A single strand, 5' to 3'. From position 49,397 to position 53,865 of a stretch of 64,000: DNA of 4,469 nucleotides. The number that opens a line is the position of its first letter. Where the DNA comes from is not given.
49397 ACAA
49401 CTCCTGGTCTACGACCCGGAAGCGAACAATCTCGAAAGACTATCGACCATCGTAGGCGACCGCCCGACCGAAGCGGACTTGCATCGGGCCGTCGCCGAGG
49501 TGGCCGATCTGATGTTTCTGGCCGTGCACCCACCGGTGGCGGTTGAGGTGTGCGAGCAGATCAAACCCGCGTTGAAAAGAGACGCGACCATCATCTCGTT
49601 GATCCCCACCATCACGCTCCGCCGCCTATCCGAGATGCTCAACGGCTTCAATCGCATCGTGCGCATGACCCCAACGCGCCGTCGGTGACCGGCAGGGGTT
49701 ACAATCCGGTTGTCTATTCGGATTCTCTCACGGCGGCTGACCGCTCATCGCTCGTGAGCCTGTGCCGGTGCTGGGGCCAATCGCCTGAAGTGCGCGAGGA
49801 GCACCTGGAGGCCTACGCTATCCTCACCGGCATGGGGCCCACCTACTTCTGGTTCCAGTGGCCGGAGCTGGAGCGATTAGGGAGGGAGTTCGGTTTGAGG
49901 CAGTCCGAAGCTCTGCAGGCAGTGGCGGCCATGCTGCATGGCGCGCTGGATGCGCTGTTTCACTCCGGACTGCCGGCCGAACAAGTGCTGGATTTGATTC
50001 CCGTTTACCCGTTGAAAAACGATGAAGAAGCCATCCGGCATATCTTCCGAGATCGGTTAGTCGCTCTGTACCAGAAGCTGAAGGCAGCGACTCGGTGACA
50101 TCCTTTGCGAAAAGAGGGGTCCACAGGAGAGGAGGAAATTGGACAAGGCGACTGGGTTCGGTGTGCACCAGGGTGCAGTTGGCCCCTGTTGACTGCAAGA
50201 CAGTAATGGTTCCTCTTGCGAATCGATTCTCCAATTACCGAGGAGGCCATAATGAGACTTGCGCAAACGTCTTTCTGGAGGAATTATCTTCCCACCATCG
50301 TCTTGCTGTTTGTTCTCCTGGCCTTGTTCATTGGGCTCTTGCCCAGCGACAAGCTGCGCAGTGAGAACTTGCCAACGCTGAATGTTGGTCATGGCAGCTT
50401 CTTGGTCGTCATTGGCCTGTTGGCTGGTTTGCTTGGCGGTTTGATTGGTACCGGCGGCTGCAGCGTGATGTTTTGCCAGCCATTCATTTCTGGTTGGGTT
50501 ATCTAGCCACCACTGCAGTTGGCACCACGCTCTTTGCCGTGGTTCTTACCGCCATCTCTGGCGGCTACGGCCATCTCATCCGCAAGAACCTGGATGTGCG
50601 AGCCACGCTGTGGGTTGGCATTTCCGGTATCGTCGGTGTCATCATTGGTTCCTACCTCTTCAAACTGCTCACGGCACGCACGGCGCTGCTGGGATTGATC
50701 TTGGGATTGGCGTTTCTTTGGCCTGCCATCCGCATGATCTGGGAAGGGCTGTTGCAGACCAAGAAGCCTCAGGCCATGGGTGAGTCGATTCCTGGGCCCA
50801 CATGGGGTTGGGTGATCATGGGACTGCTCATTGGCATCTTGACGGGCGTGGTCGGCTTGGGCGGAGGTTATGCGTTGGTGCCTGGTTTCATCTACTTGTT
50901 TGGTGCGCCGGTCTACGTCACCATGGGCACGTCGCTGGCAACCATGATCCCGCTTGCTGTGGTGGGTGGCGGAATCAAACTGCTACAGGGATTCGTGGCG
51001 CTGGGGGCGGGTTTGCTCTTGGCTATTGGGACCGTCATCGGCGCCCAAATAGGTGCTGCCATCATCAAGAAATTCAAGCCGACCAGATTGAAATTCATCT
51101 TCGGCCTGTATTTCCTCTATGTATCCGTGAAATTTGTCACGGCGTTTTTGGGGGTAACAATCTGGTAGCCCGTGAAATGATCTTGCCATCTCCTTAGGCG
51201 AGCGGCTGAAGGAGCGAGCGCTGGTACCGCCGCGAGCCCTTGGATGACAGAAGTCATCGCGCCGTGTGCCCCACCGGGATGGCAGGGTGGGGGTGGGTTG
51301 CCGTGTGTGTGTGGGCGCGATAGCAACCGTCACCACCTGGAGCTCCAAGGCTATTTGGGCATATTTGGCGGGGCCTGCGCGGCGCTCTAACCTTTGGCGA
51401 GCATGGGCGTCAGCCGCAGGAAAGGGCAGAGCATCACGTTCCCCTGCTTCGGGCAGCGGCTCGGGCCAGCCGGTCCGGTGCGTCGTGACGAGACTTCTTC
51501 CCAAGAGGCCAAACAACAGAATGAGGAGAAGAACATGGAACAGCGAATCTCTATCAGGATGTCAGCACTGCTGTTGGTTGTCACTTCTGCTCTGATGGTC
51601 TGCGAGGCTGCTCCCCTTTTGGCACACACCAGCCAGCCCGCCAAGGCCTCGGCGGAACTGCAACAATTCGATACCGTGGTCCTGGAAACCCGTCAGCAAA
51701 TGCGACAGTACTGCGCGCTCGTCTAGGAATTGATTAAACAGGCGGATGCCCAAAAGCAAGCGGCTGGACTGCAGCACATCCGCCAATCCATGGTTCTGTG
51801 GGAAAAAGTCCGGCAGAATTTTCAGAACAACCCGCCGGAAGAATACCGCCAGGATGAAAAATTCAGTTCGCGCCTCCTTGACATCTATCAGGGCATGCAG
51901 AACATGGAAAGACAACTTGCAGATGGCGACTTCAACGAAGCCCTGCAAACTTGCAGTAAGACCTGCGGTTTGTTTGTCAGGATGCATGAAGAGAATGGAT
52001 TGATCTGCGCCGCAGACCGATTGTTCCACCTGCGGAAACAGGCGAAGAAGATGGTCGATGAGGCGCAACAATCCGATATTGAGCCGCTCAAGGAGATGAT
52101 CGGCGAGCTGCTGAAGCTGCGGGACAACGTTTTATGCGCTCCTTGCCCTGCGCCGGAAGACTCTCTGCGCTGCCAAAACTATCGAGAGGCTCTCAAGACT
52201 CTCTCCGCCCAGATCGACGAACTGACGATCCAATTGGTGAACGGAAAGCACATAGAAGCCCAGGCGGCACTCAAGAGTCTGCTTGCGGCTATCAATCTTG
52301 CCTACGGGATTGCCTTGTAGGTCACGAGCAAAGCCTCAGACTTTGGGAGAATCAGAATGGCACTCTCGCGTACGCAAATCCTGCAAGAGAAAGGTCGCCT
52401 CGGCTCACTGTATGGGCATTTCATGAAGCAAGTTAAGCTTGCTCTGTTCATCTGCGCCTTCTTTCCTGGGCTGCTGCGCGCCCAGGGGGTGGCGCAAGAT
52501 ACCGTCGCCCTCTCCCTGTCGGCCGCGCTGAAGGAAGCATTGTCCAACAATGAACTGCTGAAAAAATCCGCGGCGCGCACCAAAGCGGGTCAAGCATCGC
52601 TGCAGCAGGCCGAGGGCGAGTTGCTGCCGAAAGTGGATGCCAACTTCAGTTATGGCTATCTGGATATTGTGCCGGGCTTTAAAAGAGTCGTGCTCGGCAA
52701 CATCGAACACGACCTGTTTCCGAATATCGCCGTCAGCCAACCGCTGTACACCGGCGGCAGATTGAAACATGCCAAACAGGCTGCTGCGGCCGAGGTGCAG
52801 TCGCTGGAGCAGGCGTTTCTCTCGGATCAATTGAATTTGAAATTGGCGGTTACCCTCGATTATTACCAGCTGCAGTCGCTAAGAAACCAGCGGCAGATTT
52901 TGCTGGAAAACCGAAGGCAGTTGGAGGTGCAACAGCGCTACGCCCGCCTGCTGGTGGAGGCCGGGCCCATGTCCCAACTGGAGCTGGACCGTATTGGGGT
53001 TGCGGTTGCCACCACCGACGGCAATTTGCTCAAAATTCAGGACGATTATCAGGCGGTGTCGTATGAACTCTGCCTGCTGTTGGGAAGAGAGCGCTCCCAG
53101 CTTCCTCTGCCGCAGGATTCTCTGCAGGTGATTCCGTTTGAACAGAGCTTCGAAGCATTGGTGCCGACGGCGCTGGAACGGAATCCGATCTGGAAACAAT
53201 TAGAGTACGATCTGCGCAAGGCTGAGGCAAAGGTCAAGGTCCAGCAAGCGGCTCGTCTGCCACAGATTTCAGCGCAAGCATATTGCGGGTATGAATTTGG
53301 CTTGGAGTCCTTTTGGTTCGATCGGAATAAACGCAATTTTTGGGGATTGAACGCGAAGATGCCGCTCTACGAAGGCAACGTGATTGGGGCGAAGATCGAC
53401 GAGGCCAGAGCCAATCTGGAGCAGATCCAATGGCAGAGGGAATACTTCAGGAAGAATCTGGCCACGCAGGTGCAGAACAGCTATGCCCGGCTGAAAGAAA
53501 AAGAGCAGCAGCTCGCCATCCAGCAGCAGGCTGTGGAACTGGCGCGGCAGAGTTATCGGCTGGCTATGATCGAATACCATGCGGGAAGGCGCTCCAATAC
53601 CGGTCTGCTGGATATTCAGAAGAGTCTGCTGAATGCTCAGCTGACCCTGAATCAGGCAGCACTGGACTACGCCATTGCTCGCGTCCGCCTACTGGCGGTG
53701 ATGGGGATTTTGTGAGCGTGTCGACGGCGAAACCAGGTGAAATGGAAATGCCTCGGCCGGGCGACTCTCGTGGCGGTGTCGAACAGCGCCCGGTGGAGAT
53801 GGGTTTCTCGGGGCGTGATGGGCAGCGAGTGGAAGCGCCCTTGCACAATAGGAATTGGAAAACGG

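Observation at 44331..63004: Five in-frame nonsense codons (4 TAG, 1 TGA) in otherwise intact genes, all reachable by one transition from a sense codon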

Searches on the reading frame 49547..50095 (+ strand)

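Call 11: search_protein_families(library=pfam, proteins=[window:49547-50095:+], max_evalue=0.01)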
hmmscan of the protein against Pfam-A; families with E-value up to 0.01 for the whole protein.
window:49547-50095:+ (183 aa): 1 family
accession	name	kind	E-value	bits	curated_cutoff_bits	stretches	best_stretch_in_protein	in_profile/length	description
PF14748.11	P5CR_dimer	-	0.00013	22.7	25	1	84-145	1-62/105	Pyrroline-5-carboxylate reductase dimerisation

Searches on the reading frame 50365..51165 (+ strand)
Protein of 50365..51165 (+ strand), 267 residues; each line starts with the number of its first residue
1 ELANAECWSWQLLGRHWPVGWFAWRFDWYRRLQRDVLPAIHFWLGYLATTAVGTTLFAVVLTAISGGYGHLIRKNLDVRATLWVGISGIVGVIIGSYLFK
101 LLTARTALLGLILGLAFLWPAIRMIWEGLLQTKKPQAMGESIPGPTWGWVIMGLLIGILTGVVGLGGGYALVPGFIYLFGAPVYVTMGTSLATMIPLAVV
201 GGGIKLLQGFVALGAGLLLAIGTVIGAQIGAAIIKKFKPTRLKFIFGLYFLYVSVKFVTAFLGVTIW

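Call 12: search_protein_families(library=pfam, proteins=[window:50365-51165:+], max_evalue=0.01)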
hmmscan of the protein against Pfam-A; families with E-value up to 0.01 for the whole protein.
window:50365-51165:+ (267 aa): 1 family
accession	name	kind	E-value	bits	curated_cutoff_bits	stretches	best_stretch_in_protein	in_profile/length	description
PF01925.25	TauE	-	1.6e-35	123.4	32.6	1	38-256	25-236/237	Sulfite exporter TauE/SafE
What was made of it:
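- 50252..51168 (+): TauE/SafE-family anion exporter split by a -1 frameshift in a T-run (50471-50474, T5->T4). Pfam TauE covers only profile positions 25-236 of the larger piece (call 12).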

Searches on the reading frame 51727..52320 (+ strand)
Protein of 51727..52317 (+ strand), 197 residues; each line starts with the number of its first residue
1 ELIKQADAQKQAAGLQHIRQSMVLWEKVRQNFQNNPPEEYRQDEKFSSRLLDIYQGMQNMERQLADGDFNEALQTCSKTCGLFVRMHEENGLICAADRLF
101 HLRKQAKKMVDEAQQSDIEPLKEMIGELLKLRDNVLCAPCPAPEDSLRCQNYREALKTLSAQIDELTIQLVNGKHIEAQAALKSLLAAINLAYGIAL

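Call 12: search_protein_families(library=pfam, proteins=[window:51727-52317:+], max_evalue=0.01)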
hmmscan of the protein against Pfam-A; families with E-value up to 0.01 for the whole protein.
window:51727-52317:+ (197 aa): 1 family
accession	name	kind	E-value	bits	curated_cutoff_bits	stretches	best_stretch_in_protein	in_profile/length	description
PF07361.16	Cytochrom_B562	-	0.00011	23.2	30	1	109-185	16-90/102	Cytochrome b562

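Call 26: find_encoding_contigs(protein=window:51730-52320:+, flank=10000, max_places=10)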
Protein window:51730-52320:+ (196 aa): no gene with exactly this product is on record in the collection.

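Call 52: find_encoding_contigs(protein=window:51730-52317:+, flank=10000, max_places=5)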
Protein seq(196 aa) (196 aa): no gene with exactly this product is on record in the collection.

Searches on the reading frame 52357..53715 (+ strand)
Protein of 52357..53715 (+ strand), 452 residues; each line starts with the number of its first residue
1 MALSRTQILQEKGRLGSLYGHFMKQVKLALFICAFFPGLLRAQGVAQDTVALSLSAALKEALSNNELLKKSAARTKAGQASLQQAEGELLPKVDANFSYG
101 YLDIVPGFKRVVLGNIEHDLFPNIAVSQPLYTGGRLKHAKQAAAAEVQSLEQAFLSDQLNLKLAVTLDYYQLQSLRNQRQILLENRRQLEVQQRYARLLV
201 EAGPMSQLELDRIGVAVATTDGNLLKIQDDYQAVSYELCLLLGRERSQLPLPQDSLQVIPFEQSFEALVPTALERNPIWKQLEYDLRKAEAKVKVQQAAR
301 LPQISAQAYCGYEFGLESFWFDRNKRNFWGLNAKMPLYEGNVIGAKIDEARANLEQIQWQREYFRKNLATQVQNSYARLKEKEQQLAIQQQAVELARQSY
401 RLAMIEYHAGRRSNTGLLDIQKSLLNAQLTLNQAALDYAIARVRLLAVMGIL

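Call 12: search_protein_families(library=pfam, proteins=[window:52357-53712:+], max_evalue=0.01)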
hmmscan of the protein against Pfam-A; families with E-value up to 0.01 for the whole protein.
window:52357-53712:+ (452 aa): 1 family
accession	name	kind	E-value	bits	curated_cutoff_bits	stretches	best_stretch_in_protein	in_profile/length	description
PF02321.23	OEP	-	9.1e-55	185.8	22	2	266-450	2-187/187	Outer membrane efflux protein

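Call 15: find_encoding_contigs(protein=window:52357-53715:+, flank=10000, max_places=10)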
Protein window:52357-53715:+ (452 aa): 2 contigs read that carry it; 1 place shown.
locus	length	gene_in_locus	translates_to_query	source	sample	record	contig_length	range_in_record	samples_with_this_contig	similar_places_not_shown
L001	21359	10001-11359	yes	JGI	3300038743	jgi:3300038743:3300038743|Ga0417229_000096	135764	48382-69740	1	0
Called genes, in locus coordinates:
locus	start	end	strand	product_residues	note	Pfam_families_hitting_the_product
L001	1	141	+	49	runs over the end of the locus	-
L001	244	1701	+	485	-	PF04055:Radical_SAM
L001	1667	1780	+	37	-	-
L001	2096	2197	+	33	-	-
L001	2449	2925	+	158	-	PF02596:DUF169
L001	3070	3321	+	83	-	PF08859:DGC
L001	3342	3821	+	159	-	PF02579:Nitro_FeMo-Co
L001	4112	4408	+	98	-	-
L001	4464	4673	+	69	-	-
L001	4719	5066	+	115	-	-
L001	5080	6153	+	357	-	PF01883:FeS_assembly_P, PF01656:CbiA, PF10609:ParA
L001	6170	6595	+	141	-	PF08859:DGC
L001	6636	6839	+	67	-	PF09723:Zn_ribbon_8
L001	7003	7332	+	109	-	PF03807:F420_oxidored (weak)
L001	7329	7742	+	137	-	-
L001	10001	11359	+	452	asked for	PF02321:OEP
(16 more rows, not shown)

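Call 31: find_related_loci(query=window:52357-53712:+, collection=genome_contigs, flank=10000)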
Query window:52357-53712:+ (452 aa) in genome_contigs; peptide patterns used: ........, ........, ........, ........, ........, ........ (x = any residue, [..] = any of these).
127 stretches matched a pattern; 5 encode a relative of the query (tblastn E <= 1e-3); 5 distinct loci.
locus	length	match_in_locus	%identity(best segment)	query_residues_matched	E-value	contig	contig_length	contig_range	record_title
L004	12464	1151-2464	80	15-452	0e+0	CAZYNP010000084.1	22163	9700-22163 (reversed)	MAG TPA_asm: uncultured Cytophagia bacterium isolate binchicken_co274_472 genome assembly, contig: NODE_6047_length_2216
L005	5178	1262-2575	79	15-452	0e+0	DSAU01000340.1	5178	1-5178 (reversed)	MAG TPA_asm: bacterium isolate SpSt-1156 Ga0129302_1010681, whole genome shotgun sequence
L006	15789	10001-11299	67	20-452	0e+0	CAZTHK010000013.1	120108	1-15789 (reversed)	MAG TPA_asm: uncultured bacterium isolate SRP141376_co1_20 genome assembly, contig: NODE_358_length_120108_cov_91.512757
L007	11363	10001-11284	67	24-452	0e+0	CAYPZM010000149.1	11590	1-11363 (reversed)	MAG TPA_asm: uncultured Cytophagia bacterium isolate SRP141376_co2_249 genome assembly, contig: NODE_10681_length_11590_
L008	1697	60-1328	55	30-452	2e-154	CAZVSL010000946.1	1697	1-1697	MAG TPA_asm: uncultured Calditrichaceae bacterium isolate SRP141376_co1_187 genome assembly, contig: NODE_100486_length_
